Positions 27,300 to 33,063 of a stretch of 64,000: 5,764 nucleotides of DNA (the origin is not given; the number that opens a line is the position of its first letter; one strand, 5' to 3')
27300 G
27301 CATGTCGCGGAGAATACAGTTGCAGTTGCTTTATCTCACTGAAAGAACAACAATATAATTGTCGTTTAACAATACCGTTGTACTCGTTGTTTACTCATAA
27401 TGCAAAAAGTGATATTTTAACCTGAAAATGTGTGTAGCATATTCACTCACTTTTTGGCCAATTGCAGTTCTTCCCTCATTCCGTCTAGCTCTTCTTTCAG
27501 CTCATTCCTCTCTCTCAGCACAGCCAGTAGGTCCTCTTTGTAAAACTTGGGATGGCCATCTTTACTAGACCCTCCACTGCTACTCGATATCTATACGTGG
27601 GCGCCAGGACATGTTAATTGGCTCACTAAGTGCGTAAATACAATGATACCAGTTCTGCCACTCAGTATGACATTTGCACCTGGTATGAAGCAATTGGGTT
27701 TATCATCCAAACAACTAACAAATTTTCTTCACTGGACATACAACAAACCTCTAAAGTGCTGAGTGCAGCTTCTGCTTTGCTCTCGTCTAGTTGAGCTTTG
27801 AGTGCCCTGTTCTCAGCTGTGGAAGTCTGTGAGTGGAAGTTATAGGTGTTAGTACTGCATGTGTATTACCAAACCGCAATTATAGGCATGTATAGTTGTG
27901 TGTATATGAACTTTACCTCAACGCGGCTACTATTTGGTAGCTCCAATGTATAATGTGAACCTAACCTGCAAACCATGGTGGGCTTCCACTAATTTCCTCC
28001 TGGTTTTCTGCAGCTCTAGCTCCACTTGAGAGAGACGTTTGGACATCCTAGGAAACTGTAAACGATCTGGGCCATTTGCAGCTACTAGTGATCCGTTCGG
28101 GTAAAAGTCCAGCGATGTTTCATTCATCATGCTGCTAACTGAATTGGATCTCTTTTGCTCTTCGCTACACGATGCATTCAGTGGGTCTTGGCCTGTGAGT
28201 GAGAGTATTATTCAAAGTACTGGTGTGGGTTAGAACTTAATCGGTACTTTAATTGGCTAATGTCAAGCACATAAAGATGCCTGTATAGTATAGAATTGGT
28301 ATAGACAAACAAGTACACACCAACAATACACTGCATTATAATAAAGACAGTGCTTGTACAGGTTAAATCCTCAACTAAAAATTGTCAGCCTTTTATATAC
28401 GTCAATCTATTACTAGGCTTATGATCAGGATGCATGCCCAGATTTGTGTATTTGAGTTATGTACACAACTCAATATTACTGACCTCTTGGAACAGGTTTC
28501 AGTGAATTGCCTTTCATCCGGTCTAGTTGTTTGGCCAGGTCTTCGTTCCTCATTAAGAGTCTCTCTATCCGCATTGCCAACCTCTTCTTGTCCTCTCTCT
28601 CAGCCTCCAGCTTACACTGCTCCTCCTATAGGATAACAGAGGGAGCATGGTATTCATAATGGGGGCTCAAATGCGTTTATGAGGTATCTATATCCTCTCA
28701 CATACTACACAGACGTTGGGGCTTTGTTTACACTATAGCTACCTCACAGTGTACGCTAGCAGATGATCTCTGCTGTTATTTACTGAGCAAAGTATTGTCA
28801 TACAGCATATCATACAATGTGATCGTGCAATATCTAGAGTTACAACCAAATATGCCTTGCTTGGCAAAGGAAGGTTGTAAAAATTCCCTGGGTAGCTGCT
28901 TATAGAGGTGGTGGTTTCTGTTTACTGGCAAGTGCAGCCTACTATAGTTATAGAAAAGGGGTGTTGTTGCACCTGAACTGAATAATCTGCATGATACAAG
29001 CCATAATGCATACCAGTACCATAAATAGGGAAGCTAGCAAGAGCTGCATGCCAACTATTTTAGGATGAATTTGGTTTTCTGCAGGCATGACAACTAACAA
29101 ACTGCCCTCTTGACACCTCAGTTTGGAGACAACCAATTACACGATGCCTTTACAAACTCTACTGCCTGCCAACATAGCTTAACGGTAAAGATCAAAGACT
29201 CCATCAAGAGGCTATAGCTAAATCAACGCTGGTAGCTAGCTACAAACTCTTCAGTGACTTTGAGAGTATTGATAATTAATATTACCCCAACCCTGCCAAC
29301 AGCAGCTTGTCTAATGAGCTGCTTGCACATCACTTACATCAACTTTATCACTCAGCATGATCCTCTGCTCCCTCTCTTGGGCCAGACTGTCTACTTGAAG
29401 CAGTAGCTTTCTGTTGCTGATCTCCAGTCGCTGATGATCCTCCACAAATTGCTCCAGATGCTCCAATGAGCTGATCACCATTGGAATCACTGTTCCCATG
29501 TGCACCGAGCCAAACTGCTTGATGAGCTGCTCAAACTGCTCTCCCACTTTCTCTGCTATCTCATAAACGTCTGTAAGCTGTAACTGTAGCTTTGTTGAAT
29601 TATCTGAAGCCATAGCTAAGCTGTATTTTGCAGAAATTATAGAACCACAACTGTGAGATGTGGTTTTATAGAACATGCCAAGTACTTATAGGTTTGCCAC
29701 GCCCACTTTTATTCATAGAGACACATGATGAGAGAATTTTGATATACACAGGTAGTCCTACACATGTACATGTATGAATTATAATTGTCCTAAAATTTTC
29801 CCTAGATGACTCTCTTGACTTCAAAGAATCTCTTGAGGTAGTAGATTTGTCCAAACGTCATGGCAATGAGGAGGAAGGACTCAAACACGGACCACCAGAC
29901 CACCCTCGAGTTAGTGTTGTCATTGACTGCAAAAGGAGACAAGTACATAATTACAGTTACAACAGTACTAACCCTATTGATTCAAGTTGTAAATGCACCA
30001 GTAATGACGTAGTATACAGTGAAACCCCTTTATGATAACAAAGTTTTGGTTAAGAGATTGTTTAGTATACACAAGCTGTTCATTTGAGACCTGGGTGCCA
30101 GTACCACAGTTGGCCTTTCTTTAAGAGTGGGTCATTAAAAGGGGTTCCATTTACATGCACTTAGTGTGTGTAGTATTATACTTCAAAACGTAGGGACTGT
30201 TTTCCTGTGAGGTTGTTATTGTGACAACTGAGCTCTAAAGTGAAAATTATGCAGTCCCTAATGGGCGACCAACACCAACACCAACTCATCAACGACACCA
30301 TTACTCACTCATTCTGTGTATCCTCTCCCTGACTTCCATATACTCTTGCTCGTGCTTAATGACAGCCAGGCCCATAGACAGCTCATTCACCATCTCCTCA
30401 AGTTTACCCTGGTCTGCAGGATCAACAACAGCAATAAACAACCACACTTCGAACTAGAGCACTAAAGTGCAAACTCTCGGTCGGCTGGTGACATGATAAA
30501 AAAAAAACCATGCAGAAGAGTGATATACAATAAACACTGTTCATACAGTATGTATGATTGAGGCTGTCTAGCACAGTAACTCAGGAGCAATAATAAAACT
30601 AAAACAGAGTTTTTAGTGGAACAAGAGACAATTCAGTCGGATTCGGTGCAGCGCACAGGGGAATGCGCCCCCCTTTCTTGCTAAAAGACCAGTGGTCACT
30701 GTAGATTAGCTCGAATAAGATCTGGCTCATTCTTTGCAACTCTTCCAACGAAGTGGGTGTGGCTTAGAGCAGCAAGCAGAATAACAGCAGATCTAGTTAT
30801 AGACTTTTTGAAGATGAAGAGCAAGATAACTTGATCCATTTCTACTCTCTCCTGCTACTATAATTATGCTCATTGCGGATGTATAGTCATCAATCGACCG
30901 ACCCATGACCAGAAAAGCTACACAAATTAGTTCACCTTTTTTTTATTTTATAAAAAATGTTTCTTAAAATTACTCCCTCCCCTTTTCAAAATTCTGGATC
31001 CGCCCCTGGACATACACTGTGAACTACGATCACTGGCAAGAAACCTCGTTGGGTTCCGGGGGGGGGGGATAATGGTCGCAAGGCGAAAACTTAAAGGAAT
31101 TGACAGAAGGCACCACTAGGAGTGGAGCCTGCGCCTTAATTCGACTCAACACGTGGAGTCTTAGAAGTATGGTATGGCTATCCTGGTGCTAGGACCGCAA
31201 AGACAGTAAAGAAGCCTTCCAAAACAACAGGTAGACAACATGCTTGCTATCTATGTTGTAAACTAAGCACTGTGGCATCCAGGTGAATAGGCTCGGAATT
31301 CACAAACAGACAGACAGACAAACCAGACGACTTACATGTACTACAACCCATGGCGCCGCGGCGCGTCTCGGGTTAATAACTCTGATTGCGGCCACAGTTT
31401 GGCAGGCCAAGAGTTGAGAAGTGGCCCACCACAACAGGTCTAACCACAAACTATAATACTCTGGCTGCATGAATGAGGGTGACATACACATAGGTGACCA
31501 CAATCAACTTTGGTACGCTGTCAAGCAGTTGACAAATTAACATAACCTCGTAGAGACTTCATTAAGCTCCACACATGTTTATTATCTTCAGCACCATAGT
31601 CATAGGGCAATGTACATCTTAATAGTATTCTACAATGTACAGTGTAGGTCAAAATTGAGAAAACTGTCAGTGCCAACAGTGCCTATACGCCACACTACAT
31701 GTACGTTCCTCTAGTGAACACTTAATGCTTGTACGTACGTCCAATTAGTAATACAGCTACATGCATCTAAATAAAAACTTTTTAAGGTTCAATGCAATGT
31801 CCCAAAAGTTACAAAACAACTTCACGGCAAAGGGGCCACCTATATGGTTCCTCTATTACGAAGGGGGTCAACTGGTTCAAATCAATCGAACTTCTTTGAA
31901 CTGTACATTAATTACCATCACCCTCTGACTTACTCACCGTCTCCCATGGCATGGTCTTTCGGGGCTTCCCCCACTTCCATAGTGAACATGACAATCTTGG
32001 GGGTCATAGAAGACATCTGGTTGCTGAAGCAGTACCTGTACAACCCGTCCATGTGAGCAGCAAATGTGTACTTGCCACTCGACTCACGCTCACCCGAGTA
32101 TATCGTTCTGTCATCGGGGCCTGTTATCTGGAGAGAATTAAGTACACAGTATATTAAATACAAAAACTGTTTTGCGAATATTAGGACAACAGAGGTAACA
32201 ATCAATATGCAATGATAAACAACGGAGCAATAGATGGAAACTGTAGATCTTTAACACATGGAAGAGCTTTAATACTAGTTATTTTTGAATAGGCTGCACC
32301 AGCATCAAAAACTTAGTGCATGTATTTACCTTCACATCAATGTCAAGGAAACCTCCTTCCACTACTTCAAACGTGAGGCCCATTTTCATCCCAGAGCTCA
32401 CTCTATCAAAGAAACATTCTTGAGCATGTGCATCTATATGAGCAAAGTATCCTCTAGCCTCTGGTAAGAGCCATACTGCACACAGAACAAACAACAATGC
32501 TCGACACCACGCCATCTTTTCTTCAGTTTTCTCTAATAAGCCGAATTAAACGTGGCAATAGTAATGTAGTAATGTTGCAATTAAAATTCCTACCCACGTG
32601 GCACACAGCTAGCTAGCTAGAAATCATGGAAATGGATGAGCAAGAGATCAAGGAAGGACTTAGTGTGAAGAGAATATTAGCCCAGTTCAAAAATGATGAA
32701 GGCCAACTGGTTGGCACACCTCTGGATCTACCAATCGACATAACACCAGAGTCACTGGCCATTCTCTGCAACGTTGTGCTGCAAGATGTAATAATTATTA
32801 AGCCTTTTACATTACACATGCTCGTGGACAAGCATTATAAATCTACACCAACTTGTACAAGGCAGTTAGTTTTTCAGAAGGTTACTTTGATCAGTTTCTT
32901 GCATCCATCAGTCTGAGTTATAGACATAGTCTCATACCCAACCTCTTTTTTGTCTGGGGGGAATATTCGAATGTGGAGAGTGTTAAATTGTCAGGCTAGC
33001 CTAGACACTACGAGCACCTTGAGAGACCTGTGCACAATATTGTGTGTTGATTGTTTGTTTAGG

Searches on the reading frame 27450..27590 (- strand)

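Call 30: search_protein_families(library=pfam, max_evalue=1, proteins=[window:27450-27590:-])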
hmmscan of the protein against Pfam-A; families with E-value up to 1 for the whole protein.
window:27450-27590:- (47 aa): 2 families
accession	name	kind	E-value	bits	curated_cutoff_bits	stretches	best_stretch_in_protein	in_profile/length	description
PF11461.13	RILP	-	0.0065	17.4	24.8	1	20-44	4-28/69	Rab interacting lysosomal protein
PF24026.1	DUF7337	-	0.018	15.5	30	1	16-38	29-51/61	Family of unknown function (DUF7337)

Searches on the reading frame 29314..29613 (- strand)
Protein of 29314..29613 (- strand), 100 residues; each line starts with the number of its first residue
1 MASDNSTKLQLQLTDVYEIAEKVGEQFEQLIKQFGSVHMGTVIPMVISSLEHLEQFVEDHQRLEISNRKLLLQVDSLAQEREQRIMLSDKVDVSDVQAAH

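Call 30: search_protein_families(library=pfam, max_evalue=1, proteins=[window:29314-29613:-])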
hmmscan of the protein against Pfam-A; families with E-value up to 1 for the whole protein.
window:29314-29613:- (100 aa): 4 families
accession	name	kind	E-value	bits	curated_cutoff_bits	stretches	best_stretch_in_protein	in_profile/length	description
PF09744.14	RH1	-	7.2e-14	51.8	24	1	15-77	1-63/65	RILP homology 1 domain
PF11690.13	DUF3287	-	0.049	13.9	27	1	48-92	45-94/121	Protein of unknown function (DUF3287)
PF24812.1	wHTH_TTC3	-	0.057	14.5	27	1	51-85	44-78/123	TTC3-like, winged helix turn helix domain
PF07677.20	A2M_recep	-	0.11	13.6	21.7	1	45-99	18-76/95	A-macroglobulin receptor binding domain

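Call 57: find_related_loci(query=window:29338-29613:-, collection=metagenome_contigs, flank=3000)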
Query seq(92 aa) (92 aa) in metagenome_contigs; peptide patterns used: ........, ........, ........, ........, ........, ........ (x = any residue, [..] = any of these).
350 stretches matched a pattern; 1 encode a relative of the query (tblastn E <= 1e-3); 1 distinct loci.
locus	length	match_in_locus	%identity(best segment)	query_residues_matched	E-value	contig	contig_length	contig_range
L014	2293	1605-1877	78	2-92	9e-46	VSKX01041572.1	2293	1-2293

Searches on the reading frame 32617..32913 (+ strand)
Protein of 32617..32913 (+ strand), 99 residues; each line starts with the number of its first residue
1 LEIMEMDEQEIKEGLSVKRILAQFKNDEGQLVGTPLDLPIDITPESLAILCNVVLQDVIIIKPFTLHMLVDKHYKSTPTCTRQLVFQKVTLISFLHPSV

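Call 49: search_protein_families(library=pfam, max_evalue=0.01, proteins=[window:32617-32913:+])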
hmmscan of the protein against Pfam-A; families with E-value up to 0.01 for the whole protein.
window:32617-32913:+ (99 aa): 1 family
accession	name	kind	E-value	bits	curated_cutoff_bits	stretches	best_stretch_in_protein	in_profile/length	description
PF08154.18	NLE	-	2.1e-05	25.3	23.4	1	20-56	1-41/68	NLE (NUC135) domain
